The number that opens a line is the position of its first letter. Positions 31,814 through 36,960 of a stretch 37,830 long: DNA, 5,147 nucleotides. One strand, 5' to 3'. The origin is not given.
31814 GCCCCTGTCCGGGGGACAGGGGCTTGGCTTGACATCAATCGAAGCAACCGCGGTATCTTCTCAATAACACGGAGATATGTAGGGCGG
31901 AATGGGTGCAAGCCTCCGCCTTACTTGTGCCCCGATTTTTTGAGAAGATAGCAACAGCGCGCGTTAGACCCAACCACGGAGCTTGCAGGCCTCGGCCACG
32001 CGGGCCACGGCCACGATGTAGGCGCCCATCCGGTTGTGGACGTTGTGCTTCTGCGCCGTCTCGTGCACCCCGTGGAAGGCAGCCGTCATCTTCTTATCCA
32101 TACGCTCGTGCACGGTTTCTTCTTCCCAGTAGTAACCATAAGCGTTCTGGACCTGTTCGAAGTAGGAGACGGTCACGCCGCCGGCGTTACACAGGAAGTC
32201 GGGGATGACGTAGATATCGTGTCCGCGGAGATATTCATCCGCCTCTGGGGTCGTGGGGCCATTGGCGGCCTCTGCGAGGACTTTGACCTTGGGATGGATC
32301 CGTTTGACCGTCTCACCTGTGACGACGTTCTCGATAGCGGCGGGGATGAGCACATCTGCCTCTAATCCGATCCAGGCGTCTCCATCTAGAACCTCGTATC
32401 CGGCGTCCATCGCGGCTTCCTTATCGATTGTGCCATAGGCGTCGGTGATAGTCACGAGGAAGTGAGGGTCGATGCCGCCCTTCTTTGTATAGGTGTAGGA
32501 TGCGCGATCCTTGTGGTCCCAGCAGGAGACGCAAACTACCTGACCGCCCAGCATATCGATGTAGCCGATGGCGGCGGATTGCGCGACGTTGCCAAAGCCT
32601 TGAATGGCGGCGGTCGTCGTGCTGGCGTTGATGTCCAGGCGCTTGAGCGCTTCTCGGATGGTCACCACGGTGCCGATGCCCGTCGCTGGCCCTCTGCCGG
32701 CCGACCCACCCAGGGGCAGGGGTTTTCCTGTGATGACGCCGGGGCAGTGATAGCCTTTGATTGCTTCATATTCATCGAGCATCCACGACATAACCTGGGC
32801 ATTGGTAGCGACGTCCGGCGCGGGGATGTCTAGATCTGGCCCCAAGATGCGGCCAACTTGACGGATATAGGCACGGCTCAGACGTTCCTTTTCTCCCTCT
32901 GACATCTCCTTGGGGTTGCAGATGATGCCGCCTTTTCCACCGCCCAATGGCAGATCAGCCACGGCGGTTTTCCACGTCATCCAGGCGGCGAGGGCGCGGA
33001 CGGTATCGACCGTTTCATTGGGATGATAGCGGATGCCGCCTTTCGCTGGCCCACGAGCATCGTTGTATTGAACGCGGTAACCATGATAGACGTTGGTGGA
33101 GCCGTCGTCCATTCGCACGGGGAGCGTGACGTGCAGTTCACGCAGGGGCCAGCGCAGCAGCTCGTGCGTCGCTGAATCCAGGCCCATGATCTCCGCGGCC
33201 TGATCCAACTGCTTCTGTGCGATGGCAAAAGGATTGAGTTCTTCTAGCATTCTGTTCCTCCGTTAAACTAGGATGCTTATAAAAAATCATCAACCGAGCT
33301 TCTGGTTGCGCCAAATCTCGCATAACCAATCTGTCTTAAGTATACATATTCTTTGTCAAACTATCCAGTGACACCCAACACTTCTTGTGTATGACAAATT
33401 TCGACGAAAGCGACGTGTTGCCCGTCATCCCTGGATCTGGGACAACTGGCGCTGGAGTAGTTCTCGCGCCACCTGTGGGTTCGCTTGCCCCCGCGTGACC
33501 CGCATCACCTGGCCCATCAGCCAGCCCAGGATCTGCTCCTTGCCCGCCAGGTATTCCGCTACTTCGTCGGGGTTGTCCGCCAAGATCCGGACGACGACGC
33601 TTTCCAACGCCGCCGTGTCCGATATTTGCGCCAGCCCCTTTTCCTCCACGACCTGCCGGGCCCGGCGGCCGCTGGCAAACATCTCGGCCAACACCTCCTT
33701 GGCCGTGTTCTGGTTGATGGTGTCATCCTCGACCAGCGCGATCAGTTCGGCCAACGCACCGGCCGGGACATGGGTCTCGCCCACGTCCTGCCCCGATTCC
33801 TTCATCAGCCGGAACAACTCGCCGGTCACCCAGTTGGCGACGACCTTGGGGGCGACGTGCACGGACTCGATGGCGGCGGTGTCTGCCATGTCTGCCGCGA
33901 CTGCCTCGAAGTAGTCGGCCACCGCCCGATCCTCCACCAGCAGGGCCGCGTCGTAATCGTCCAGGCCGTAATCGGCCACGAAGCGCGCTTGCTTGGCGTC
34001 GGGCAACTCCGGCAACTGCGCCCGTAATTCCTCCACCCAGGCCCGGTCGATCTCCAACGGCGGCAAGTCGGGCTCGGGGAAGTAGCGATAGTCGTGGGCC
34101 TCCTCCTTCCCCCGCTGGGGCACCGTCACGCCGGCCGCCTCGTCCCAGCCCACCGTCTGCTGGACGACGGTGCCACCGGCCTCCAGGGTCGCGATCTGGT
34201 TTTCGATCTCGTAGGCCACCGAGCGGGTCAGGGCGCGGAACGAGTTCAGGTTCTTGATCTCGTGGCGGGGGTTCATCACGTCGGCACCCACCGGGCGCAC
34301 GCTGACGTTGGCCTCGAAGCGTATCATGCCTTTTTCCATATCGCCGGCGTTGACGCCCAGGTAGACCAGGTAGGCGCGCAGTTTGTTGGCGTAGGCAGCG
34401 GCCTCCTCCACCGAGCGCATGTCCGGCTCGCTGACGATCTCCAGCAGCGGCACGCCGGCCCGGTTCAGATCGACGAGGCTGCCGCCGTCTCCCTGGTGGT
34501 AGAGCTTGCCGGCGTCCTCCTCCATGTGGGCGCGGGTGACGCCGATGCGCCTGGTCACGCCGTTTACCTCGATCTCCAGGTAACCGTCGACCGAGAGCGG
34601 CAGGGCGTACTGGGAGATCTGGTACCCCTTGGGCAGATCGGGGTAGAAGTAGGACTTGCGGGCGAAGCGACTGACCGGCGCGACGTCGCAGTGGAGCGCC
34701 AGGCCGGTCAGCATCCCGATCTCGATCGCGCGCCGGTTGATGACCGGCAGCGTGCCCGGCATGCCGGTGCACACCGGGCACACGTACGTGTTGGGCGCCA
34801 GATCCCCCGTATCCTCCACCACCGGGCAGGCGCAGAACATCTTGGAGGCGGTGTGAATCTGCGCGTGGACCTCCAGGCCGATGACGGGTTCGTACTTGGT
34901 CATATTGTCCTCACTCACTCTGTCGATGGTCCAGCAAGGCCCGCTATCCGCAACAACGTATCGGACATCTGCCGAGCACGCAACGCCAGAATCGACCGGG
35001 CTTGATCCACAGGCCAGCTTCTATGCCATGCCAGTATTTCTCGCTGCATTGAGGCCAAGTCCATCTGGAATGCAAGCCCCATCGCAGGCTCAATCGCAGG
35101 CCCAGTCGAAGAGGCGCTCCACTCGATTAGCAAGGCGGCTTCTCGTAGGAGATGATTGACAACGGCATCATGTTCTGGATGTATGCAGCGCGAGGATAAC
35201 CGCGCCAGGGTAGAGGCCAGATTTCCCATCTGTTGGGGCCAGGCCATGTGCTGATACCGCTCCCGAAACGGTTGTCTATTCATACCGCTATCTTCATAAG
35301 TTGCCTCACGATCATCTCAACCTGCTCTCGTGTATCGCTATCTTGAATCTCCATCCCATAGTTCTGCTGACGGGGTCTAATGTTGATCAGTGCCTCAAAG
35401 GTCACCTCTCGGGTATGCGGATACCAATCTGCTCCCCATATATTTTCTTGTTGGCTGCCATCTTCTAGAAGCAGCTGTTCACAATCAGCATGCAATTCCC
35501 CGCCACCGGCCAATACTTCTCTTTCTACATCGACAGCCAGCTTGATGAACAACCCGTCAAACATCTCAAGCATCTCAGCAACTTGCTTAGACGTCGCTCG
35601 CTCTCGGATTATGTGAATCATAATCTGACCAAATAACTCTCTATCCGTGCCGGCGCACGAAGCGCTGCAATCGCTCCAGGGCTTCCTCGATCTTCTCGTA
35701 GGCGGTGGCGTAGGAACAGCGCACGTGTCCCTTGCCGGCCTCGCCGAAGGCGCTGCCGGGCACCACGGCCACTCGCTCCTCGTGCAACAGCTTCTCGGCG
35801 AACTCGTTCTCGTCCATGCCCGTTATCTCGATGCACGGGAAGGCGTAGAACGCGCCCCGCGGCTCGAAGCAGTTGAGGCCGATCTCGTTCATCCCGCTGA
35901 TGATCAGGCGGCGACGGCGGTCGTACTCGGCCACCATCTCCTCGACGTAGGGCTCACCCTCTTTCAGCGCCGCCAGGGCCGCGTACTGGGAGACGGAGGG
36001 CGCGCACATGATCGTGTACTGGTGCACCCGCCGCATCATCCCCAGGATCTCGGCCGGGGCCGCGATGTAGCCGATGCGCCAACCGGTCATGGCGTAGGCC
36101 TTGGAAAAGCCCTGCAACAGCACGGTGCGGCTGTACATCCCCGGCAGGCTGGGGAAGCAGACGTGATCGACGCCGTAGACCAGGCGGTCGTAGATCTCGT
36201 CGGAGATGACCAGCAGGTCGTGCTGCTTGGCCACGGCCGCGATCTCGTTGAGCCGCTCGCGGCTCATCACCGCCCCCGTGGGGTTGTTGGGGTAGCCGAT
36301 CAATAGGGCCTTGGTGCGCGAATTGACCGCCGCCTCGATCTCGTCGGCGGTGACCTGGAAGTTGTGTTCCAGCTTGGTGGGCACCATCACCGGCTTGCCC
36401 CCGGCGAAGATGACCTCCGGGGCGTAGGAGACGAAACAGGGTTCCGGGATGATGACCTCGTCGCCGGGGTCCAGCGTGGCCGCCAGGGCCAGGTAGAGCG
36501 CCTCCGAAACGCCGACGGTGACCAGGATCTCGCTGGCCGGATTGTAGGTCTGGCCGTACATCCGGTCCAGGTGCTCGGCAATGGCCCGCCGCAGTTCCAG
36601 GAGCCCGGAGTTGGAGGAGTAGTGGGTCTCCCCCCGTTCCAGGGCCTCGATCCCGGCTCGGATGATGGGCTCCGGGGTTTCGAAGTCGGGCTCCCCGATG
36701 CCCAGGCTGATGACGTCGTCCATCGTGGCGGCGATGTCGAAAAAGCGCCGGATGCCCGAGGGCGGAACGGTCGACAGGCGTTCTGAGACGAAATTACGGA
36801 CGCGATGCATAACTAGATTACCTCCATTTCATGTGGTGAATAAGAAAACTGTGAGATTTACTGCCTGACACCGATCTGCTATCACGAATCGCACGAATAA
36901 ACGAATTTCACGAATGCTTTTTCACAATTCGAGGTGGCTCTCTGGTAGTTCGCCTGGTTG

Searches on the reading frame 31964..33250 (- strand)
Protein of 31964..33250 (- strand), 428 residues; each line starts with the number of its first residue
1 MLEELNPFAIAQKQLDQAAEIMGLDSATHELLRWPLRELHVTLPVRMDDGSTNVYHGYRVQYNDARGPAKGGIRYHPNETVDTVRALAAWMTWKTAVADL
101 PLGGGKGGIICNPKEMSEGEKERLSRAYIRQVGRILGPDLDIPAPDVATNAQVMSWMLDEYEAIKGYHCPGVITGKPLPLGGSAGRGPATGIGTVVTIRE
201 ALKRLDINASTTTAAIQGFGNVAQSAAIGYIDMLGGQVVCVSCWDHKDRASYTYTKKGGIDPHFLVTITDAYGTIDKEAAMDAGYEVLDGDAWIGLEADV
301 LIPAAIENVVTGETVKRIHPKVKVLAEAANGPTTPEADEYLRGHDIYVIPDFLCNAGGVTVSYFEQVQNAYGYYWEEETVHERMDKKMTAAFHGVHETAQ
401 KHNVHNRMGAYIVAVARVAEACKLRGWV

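Call 82: search_protein_families(library=pfam, proteins=[window:31964-33250:-], max_evalue=0.00001)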
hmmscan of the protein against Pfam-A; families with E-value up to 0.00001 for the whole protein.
window:31964-33250:- (428 aa): 2 families
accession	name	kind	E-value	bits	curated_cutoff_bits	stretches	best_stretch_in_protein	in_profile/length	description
PF00208.27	ELFV_dehydrog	-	4.6e-64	216.8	23.4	1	181-426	1-241/241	Glutamate/Leucine/Phenylalanine/Valine dehydrogenase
PF02812.23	ELFV_dehydrog_N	-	7e-55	184.7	25.3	1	36-162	2-128/129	Glu/Leu/Phe/Val dehydrogenase, dimerisation domain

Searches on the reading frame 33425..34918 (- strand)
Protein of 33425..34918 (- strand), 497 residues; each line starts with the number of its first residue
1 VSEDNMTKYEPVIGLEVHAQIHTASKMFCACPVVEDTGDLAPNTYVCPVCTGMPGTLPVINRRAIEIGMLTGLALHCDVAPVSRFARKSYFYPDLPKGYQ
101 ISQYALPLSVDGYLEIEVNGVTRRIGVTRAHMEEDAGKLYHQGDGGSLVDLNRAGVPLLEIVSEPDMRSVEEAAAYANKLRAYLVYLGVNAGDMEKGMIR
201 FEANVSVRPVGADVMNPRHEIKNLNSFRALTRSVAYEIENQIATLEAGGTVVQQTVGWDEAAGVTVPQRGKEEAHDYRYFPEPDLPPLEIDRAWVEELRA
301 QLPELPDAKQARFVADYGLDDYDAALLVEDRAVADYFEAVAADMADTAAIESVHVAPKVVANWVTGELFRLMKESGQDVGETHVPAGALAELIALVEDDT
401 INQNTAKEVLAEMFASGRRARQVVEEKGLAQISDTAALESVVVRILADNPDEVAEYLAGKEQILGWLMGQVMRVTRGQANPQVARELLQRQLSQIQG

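Call 82: search_protein_families(library=pfam, proteins=[window:33425-34918:-], max_evalue=0.00001)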
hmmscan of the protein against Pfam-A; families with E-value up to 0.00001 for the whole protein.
window:33425-34918:- (497 aa): 2 families
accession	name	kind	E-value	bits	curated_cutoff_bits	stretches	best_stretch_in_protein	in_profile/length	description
PF02934.20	GatB_N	-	5.1e-111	370.7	23.4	1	12-296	2-277/277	GatB/GatE catalytic domain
PF02637.23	GatB_Yqey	-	1.6e-46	158.3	27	1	356-492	12-148/148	GatB domain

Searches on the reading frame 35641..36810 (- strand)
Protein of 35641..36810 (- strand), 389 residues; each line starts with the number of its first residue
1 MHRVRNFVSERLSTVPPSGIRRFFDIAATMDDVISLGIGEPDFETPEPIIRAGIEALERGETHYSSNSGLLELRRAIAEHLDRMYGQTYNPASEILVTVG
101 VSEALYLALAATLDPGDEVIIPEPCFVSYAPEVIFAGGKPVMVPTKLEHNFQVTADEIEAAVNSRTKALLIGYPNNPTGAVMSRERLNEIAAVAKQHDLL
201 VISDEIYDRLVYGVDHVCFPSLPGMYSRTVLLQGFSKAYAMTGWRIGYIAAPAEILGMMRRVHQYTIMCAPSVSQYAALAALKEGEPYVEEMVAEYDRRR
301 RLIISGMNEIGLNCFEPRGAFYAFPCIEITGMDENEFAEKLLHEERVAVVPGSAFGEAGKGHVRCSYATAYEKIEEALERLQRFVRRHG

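Call 82: search_protein_families(library=pfam, proteins=[window:35641-36810:-], max_evalue=0.00001)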
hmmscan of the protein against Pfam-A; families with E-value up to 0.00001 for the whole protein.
window:35641-36810:- (389 aa): 2 families
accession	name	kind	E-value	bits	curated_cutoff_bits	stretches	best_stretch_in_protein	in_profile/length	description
PF00155.27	Aminotran_1_2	-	8.6e-77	259.2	19.7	1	32-381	2-361/361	Aminotransferase class I and II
PF01041.23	DegT_DnrJ_EryC1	-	3.6e-12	46.6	19.8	1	99-204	46-145/360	DegT/DnrJ/EryC1/StrS aminotransferase family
